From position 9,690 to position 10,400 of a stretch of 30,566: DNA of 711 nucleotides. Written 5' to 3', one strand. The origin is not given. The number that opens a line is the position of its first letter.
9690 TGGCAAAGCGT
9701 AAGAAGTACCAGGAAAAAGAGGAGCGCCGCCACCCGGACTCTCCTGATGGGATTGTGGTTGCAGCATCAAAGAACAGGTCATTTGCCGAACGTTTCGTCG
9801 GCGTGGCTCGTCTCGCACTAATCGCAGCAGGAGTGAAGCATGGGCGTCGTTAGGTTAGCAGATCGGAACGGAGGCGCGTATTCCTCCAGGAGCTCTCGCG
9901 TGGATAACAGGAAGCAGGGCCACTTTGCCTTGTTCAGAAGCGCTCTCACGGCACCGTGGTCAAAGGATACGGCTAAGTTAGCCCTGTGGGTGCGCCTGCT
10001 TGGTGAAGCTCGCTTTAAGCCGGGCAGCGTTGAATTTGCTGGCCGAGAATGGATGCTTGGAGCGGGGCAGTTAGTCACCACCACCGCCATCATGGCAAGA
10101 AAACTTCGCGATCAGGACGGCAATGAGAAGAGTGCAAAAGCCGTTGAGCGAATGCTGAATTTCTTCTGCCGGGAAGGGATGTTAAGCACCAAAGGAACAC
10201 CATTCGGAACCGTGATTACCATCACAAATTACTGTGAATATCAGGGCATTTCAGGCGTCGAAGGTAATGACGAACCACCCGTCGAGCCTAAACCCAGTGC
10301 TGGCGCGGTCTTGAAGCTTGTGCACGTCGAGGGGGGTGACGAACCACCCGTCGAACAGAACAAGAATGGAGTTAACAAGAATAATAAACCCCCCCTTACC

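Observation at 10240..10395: Iteron-like repeats and AT-rich tract inside the replication-initiator gene (candidate origin)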

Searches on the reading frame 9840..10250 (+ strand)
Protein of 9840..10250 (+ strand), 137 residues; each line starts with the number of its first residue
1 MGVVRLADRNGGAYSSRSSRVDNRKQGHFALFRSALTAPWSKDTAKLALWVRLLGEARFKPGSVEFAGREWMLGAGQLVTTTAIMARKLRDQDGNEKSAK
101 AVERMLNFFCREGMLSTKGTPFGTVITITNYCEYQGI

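Call 9: search_protein_families(library=phrogs, proteins=[window:9840-10250:+], max_evalue=0.01)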
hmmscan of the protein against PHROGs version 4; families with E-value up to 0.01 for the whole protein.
window:9840-10250:+ (137 aa): 4 families
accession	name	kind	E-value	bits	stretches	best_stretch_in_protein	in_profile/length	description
phrog_27581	-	unknown function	6.8e-46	157.7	1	13-136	13-137/216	-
phrog_2514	-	DNA, RNA and nucleotide metabolism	9.9e-27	94.9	1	25-136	2-112/270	DnaD-like helicase loader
phrog_345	-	DNA, RNA and nucleotide metabolism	6.1e-09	37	1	1-131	1-114/297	replication initiation O-like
phrog_7498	-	DNA, RNA and nucleotide metabolism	9.3e-09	35.9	1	25-135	4-106/296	DnaD-like helicase loader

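Call 10: search_protein_families(library=pfam, proteins=[window:9840-10250:+], max_evalue=10)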
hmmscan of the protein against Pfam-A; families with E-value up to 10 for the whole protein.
window:9840-10250:+ (137 aa): 3 families
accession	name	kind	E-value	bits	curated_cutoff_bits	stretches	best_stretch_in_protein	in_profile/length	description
PF04492.19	Phage_rep_O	-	0.0035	18.3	28.7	1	65-131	42-95/95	Bacteriophage replication protein O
PF21980.2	MksE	-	0.076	13.8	27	1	27-118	52-143/163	Condensin complex protein MksE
PF12450.13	vWF_A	-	0.13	12.7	25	1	84-129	37-82/94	von Willebrand factor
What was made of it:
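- The window's own N-domain does not reach the Pfam Phage_rep_O threshold (call 10).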

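Call 18: search_dna_similar(collection=phages, query=window:9840-10250:+, mode=protein, max_rows=60, max_evalue=0.001)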
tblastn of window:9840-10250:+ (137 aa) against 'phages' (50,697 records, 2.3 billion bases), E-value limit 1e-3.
Records with a match: 82; places in all: 82; records where one place covers at least 80% of the query: 76.
Best place of each record, by identity: 95-99% 3; 60-80% 2; <60% 77.
By first word of the organism name: Stx2a-converting 48; Klebsiella 10; Lactobacillus 8; Escherichia 5; Enterobacter 3; Yersinia 2; Vibrio 2; Staphylococcus 1; Salmonella 1; Enterobacteria 1; and 1 more.
By host as written in the record: - 50; Lactobacillus rhamnosus 5; Klebsiella pneumoniae 4; Yersinia enterocolitica 2; Lactobacillus casei 2; Enterobacter hormaechei 1; Enterobacter cloacae complex 1; Enterobacter cloacae 1; and 16 more.
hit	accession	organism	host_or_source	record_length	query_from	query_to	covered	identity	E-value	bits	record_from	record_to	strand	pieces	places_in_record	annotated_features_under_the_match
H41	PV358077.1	Enterobacter phage ENT1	Enterobacter hormaechei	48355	1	137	100%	97.8%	8e-86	278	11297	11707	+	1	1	record has no annotation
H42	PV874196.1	Enterobacter phage BHUENT6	Enterobacter cloacae complex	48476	1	137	100%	97.8%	8e-86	278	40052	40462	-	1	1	record has no annotation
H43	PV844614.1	Enterobacter phage BHUENT3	Enterobacter cloacae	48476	1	137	100%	97.8%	8e-86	278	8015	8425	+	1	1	record has no annotation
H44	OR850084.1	Staphylococcus phage SA 1298 Kay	Staphylococcus aureus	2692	13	137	91%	67.2%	1e-52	182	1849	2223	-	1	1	record has no annotation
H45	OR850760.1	Salmonella phage S.Inf 5-2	Salmonella enterica subsp. enterica ...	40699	13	137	91%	67.2%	2e-52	182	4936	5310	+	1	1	record has no annotation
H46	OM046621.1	Yersinia phage vB_YenM_29.18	Yersinia enterocolitica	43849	17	134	86%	48.7%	5e-26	107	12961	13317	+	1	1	DNA replication protein O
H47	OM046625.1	Yersinia phage vB_YenM_210.17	Yersinia enterocolitica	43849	17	134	86%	48.7%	5e-26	107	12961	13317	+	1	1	DNA replication protein O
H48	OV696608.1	Escherichia phage Gally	-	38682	12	134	90%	46.0%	5e-25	104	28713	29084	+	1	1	Bacteriophage replication protein O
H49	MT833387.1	Escherichia phage HF4s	Escherichia coli 4s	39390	12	134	90%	46.0%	6e-25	103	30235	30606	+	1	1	DNA replication protein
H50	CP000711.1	Enterobacteria phage CUS-3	Escherichia coli RS218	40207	12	134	90%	46.0%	6e-25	103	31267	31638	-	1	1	O: phage replication protein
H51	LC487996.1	Stx2-converting phage Stx2a 981509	Escherichia coli O157:H7 strain 981509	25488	12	134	90%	46.0%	6e-25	103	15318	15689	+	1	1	replication protein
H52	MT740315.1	Escherichia phage JEP4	Escherichia coli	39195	12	134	90%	46.0%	7e-25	103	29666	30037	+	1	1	replication protein O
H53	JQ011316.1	Escherichia phage TL-2011a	Escherichia coli O103:H25 strain ...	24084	12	134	90%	45.2%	1e-24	103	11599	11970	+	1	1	bacteriophage replication protein O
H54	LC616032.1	Stx2a-converting phage Stx2_EH1965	-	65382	12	134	90%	45.2%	1e-24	103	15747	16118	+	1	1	none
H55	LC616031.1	Stx2a-converting phage Stx2_EH0505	-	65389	12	134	90%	45.2%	1e-24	103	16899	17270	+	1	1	none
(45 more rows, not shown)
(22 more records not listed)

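Call 19: get_annotated_region(hit=H50, flank=2500)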
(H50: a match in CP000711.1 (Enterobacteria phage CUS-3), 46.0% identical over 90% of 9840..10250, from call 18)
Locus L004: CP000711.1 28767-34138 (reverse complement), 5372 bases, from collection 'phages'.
description: Enterobacteria phage CUS-3, complete genome.
organism: Enterobacteria phage CUS-3 (NCBI taxid 539221)
taxonomy: Viruses; Duplodnaviria; Heunggongvirae; Uroviricota; Caudoviricetes; Lederbergvirus
host: Escherichia coli RS218; source: -; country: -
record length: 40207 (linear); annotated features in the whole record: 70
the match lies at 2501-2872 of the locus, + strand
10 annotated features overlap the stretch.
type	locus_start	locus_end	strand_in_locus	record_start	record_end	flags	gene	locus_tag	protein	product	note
CDS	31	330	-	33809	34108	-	N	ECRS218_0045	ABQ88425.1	putative transcription antitermination protein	early gene regulator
misc_feature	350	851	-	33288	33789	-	-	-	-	-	bsq5; boundary sequence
CDS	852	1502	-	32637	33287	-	cI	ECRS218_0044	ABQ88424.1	prophage repressor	GO_function: GO:0043565 - sequence-specific DNA binding [Evidence ISS]; GO_function: GO:0008236 - serine-type peptidase ...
CDS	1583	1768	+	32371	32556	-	cro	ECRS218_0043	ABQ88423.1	repressor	transcriptional activator/repressor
CDS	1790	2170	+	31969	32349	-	cII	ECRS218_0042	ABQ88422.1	phage regulatory protein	GO_function: GO:0003677 - DNA binding [Evidence ISS]; GO_function: GO:0030528 - transcription regulator activity ...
CDS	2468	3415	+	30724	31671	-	O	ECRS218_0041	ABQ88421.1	phage replication protein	GO_process: GO:0006260 - DNA replication [Evidence ISS]; DNA replication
CDS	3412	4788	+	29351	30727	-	P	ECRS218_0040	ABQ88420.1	replicative DNA helicase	GO_function: GO:0000166 - nucleotide binding [Evidence ISS]; GO_function: GO:0017111 - nucleoside-triphosphatase ...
CDS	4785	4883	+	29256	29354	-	ninA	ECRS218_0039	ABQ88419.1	unknown protein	-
CDS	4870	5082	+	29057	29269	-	-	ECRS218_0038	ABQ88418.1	hypothetical protein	-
CDS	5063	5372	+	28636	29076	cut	ninB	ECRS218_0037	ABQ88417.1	unknown protein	-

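Call 20: get_annotated_region(hit=H46, flank=2500)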
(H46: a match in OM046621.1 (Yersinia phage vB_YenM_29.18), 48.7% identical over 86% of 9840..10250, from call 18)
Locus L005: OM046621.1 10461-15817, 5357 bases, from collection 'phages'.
description: Yersinia phage vB_YenM_29.18, complete genome.
organism: Yersinia phage vB_YenM_29.18 (NCBI taxid 2918924)
taxonomy: Viruses; Duplodnaviria; Heunggongvirae; Uroviricota; Caudoviricetes
host: Yersinia enterocolitica; source: -; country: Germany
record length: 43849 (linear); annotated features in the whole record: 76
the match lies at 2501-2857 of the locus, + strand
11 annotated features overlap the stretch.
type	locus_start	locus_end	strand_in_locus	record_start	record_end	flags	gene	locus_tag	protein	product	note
CDS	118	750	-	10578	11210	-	-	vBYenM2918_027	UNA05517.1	repressor protein cI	-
CDS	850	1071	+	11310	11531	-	-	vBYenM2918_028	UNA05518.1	transcriptional regulator cro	-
CDS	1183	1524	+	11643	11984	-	-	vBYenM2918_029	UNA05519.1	CII family transcriptional regulator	-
CDS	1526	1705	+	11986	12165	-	-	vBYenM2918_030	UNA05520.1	hypothetical protein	-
CDS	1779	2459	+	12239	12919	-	-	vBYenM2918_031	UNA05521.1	antirepressor KilAC domain-containing protein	-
CDS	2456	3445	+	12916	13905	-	-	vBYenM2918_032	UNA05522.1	DNA replication protein O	-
CDS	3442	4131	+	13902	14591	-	-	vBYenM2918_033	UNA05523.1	DNA replication protein P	-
CDS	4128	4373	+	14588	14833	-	-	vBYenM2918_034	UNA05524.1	hypothetical protein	-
CDS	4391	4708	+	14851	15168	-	-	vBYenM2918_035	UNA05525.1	hypothetical protein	-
CDS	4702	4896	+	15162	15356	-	-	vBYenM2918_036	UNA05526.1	hypothetical protein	-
CDS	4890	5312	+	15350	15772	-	-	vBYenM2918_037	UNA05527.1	hypothetical protein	-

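Call 21: get_annotated_region(hit=H53, flank=2500)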
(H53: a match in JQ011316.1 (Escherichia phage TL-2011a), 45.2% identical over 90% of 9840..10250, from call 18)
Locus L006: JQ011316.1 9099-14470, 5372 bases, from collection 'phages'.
description: Escherichia phage TL-2011a, partial genome.
organism: Escherichia phage TL-2011a (NCBI taxid 1124653)
taxonomy: Viruses; Duplodnaviria; Heunggongvirae; Uroviricota; Caudoviricetes; Sepvirinae
host: Escherichia coli O103:H25 strain NIPH-11060707/NVH-848; source: patient with HUS during an EHEC outbreak; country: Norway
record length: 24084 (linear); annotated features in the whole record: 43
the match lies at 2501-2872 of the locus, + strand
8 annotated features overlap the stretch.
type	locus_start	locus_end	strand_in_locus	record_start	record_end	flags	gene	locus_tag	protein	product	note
CDS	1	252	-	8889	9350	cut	-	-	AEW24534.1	hypothetical protein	-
CDS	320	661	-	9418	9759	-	-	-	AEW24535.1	hypothetical protein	-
CDS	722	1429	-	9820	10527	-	-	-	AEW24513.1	repressor protein CI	-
CDS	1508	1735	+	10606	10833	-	-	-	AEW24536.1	hypothetical protein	-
CDS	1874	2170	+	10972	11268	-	-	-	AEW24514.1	regulatory protein CII phage origin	-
CDS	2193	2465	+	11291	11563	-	-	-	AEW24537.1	hypothetical protein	-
CDS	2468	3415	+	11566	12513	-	-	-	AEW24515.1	bacteriophage replication protein O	-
CDS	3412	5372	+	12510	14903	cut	-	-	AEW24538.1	hypothetical protein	-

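Call 26: find_related_loci(query=A2, collection=genome_contigs, flank=1500)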
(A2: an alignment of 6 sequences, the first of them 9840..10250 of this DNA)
Query A2 (137 aa) in genome_contigs; peptide patterns used: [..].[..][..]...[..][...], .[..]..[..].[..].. (x = any residue, [..] = any of these).
99 stretches matched a pattern; 49 encode a relative of the query (tblastn E <= 1e-3); 49 distinct loci.
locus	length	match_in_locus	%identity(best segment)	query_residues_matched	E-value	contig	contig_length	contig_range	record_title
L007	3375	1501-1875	72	13-137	5e-61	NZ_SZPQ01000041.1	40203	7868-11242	Martelella alba strain BGMRC 2031 Scaffold36_1, whole genome shotgun sequence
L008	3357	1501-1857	68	17-135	6e-53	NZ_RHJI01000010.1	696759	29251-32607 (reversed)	Escherichia sp. E1V33 1V33_10_consensus, whole genome shotgun sequence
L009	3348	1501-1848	66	20-135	8e-52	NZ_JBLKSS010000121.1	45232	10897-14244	MAG: Sodalis sp. (in: enterobacteria) isolate Tcar Contig_116, whole genome shotgun sequence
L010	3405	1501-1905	62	1-136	5e-52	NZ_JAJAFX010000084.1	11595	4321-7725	Photorhabdus temperata strain DSM 14550 D1091455_108_84, whole genome shotgun sequence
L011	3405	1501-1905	60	1-136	1e-50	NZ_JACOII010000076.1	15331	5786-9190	Xenorhabdus lircayensis strain VLS X_lircayensis_contig_76, whole genome shotgun sequence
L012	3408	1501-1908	61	1-137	1e-50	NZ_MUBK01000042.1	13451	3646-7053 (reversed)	Xenorhabdus beddingii strain DSM 4764 Xbed_42, whole genome shotgun sequence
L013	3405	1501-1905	60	1-136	4e-50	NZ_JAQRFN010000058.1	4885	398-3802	Xenorhabdus anantnagensis strain XENO-2 RM1_58, whole genome shotgun sequence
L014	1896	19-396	62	11-136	6e-48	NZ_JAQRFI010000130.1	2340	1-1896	Xenorhabdus yunnanensis strain XENO-10 contig00130, whole genome shotgun sequence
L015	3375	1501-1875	58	11-135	3e-42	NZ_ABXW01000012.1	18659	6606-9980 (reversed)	Providencia alcalifaciens DSM 30120 P_alcalifaciens-1.0_Cont13.1, whole genome shotgun sequence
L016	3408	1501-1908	49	1-135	1e-34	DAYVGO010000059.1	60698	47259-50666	MAG TPA_asm: Arsenophonus sp. isolate aDvar k119_2665139, whole genome shotgun sequence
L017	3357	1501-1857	50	17-134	4e-32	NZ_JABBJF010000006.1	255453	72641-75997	Kluyvera sichuanensis strain 090646 contig00006, whole genome shotgun sequence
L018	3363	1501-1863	50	15-134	4e-32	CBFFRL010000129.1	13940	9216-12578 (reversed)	Phytobacter sp. V69 genome assembly, contig: NODE_129_length_13940_cov_47.115559, whole genome shotgun sequence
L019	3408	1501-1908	47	1-134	9e-32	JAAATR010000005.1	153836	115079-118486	Atlantibacter hermannii strain 3608 Eh-3608_contig5, whole genome shotgun sequence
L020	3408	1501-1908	47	1-134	6e-32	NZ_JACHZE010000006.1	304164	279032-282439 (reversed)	Atlantibacter sp. RC6 Ga0365400_06, whole genome shotgun sequence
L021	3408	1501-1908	47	1-134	6e-32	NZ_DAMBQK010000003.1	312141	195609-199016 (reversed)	MAG: Atlantibacter sp. isolate CTOTU49159 NODE_3_length_312141_cov_7.098393, whole genome shotgun sequence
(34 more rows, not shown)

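Call 27: find_related_loci(query=A2, collection=viral_contigs, flank=1500)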
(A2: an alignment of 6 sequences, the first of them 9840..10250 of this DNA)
Query A2 (137 aa) in viral_contigs; peptide patterns used: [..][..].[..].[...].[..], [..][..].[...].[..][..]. (x = any residue, [..] = any of these).
459 stretches matched a pattern; 365 encode a relative of the query (tblastn E <= 1e-3); the best 80 are kept; 80 distinct loci.
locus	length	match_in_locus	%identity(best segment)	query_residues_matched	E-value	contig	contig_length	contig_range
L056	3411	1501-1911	99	1-137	1e-91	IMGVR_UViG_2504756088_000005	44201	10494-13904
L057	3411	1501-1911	99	1-137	1e-91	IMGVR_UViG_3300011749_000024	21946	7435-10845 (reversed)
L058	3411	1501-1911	98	1-137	1e-89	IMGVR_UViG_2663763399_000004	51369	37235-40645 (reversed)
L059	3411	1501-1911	98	1-137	1e-89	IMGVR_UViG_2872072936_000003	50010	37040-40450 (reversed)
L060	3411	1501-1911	96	1-137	2e-88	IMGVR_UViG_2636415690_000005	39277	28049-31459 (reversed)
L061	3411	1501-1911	95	1-137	3e-87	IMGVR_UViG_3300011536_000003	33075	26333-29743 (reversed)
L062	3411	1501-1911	93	1-137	7e-86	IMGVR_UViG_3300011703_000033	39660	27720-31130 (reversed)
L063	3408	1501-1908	82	1-137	9e-74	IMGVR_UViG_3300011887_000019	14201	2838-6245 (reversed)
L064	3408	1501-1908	82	1-137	1e-73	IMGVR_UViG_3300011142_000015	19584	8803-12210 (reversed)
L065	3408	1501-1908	82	1-137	2e-73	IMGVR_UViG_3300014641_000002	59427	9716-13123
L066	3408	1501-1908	82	1-137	2e-73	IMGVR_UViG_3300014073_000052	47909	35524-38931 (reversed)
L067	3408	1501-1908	82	1-137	3e-73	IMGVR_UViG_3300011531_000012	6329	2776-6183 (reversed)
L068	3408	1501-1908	82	1-137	6e-73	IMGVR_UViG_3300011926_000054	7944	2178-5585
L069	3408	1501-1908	81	1-137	1e-72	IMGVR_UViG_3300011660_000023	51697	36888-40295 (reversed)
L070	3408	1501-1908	82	1-137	2e-73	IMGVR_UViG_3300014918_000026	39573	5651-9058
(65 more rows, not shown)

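Call 37: search_solved_structures(query=A2, max_evalue=10, show_alignments=2)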
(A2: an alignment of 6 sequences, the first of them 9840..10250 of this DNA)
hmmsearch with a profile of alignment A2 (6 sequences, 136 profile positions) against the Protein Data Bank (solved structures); distinct sequences matched with E-value up to 10: 2.
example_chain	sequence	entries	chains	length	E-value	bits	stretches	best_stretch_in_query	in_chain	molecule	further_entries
28ye_O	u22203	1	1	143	0.011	18.9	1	5-110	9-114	Large ribosomal subunit protein uL22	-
1u9p_A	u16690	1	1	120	0.019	18.1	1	83-120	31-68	pArc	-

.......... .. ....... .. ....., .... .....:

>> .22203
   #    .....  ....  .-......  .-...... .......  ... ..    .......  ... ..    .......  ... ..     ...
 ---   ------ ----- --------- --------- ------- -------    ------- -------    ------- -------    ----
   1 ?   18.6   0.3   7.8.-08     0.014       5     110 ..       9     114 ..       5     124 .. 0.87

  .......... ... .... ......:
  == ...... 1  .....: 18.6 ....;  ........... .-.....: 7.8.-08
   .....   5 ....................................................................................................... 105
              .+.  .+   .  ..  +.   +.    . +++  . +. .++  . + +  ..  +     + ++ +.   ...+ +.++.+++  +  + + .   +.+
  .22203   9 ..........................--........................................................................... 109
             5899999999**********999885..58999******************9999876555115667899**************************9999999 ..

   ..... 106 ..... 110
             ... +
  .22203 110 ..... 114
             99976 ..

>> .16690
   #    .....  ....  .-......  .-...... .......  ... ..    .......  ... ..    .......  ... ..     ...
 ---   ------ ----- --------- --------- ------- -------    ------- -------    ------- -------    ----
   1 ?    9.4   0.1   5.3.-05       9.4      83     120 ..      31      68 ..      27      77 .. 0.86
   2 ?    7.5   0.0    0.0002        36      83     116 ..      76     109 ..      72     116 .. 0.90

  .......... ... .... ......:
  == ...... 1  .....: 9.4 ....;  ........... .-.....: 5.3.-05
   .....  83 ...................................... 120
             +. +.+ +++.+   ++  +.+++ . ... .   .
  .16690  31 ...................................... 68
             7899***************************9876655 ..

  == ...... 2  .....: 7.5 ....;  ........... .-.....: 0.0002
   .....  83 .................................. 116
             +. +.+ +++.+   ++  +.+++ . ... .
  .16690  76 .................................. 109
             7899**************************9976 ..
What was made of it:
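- Tried and rejected: A sequence search of the PDB with the N-domain profile gave only chance-level hits (call 37).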

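Call 39: find_homologous_proteins(query=A2, max_evalue=0.001)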
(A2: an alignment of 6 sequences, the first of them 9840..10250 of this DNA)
Query A2 (6 sequences) (137 aa, profile of the alignment): 111 proteins with E <= 0.001 among 3903 candidates.
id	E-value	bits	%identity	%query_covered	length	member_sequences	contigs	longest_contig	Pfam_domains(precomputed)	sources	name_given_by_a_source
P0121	1.1e-72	260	45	91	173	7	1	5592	PF04492.20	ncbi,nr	ncbi:replication protein, partial [Salmonella enterica subsp. enterica serovar Infantis]|nr:replicat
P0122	1.3e-72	260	46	90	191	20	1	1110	PF04492.20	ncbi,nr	ncbi:replication protein, partial [Salmonella enterica]|nr:replication protein [Salmonella enterica 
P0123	1.4e-72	260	46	90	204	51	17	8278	PF04492.20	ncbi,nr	ncbi:replication protein, partial [Escherichia coli]|nr:replication protein [Escherichia coli] EEQ37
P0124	2.9e-72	259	44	90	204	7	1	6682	PF04492.20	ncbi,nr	ncbi:TPA: replication protein, partial [Escherichia coli]|nr:replication protein [Escherichia coli]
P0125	6.0e-71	255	44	90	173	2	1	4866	PF04492.20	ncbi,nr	ncbi:replication protein, partial [Salmonella enterica]|nr:replication protein [Salmonella enterica]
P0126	4.6e-63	229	65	100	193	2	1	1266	-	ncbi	ncbi:replication protein, partial [Pantoea endophytica]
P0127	5.2e-62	226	67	84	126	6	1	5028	-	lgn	-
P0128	4.7e-61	223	46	83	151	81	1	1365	PF04492.20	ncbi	ncbi:TPA: replication protein, partial [Escherichia coli]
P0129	5.9e-61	222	45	83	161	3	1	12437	PF04492.20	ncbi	ncbi:TPA: replication protein, partial [Escherichia coli]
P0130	5.9e-61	222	46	83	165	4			PF04492.20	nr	nr:replication protein [Escherichia coli]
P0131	6.0e-61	222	46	83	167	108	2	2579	PF04492.20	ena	-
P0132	7.4e-61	222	46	83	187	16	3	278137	PF04492.20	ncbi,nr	ncbi:replication protein, partial [Salmonella enterica subsp. enterica serovar Schwarzengrund]|nr:re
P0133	9.3e-61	222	46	83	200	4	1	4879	PF04492.20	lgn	-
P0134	9.5e-61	222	49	86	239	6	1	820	PF04492.20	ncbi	ncbi:hypothetical protein HMPREF0454_03073, partial [Hafnia alvei ATCC 51873]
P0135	1.1e-60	221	46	83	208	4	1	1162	PF04492.20,PF21247.4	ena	-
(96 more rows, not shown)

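Call 46: predict_structure(alignment_id=A3)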
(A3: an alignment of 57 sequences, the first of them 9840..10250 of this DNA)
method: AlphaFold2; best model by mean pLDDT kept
length: 137 residues; sequences in the alignment: 57
mean_pLDDT: 80.3   pTM: 0.71
mean pLDDT of the five models: 80.3, 79.0, 78.0, 77.5, 76.3
residues with pLDDT >= 90: 75; 70-90: 32; 50-70: 10; < 50: 20
segments of 3 or more residues with pLDDT < 50: 1-18
pLDDT, mean of each block of 10 residues (from residue 1): 37 44 59 86 93 90 91 93 91 90 95 91 90 72
secondary structure, 60 per line:
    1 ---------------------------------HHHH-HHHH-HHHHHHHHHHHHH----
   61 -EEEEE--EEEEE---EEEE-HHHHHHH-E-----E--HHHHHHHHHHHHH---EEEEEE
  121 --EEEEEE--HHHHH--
elements in order: H34-37 H39-42 H44-56 E62-66 E69-73 E77-80 H82-88 H99-111 E115-120 E123-128 H131-135
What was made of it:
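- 9840..10250 (+): Coding region of the N-terminal winged-helix domain (residues 1-137; predicted recognition helix at residues 99-111). AlphaFold2 model: mean pLDDT 80, about 90 for residues 30-130 (call 46).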
